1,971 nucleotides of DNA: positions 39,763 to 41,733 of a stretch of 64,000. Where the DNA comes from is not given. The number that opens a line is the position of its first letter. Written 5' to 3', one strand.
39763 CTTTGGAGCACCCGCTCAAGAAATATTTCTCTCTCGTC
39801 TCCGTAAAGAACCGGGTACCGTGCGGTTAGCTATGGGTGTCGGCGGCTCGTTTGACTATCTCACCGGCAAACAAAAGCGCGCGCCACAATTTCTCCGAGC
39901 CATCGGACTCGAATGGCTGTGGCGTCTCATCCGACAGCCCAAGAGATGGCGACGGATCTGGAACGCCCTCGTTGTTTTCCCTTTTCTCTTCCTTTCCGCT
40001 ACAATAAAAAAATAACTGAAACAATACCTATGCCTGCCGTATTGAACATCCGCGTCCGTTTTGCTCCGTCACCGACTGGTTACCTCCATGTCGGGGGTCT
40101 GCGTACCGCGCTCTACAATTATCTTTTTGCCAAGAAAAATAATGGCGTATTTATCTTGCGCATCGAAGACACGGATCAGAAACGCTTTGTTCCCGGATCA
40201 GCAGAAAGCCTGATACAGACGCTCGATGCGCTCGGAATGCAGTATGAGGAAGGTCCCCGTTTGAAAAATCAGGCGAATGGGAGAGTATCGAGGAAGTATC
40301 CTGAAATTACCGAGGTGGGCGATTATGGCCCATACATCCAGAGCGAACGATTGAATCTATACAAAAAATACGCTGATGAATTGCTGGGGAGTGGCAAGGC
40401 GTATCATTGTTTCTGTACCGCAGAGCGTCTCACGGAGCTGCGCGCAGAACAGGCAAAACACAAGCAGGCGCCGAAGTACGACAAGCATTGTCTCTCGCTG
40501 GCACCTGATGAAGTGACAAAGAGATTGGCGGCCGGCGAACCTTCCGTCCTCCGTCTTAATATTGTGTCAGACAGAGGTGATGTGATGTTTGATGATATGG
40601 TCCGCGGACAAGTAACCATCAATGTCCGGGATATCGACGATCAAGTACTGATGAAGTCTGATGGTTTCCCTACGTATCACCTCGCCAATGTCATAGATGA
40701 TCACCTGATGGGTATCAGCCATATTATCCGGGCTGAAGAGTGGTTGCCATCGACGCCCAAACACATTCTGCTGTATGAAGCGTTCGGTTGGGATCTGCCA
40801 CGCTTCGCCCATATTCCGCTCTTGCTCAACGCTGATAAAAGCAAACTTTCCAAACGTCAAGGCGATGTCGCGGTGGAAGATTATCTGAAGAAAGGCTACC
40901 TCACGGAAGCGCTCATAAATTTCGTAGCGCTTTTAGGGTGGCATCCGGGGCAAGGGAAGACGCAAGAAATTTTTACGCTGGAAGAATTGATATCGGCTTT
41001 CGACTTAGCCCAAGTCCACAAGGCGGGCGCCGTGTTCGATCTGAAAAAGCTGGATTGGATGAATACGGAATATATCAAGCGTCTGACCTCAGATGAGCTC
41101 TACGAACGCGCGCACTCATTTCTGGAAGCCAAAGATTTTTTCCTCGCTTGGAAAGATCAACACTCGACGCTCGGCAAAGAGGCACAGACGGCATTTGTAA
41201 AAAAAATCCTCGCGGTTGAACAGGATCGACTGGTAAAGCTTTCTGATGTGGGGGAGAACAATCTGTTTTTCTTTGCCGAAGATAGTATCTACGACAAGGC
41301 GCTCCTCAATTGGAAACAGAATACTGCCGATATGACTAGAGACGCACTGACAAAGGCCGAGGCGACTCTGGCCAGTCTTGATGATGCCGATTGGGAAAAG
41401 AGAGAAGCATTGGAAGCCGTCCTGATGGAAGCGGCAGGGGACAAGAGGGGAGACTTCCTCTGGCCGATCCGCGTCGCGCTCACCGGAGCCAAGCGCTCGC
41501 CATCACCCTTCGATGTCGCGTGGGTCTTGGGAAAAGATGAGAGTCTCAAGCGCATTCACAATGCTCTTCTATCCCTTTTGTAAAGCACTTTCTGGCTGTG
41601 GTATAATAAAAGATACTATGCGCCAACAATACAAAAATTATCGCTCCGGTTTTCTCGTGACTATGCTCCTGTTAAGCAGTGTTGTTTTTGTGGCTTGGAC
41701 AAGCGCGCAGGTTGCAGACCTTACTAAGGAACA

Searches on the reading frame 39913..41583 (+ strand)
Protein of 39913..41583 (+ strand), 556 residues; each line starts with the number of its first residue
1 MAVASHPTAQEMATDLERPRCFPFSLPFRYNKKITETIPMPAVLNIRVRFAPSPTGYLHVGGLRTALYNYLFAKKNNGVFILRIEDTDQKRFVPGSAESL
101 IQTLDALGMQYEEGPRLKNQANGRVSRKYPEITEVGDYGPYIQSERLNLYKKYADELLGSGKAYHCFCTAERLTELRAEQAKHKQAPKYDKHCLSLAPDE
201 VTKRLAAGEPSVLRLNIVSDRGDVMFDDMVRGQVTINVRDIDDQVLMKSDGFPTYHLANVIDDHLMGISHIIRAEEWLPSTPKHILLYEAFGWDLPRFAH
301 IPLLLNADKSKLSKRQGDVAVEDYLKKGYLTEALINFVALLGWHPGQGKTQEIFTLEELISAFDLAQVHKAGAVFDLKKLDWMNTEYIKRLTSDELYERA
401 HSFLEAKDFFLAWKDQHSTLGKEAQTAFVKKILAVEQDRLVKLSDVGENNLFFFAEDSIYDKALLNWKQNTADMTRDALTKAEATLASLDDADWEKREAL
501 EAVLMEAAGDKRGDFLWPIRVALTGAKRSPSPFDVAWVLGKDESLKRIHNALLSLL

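Call 8: search_protein_families(library=pfam, proteins=[window:39913-41583:+], max_evalue=0.00001)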
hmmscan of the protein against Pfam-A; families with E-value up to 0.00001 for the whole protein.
window:39913-41583:+ (556 aa): 2 families
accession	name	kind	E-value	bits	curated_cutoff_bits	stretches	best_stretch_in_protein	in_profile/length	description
PF00749.27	tRNA-synt_1c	-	2.9e-105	352.1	23.4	1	46-382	2-314/314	tRNA synthetases class I (E and Q), catalytic domain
PF19269.4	Anticodon_2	-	2.8e-25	89.8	23.6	1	396-552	2-141/141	Anticodon binding domain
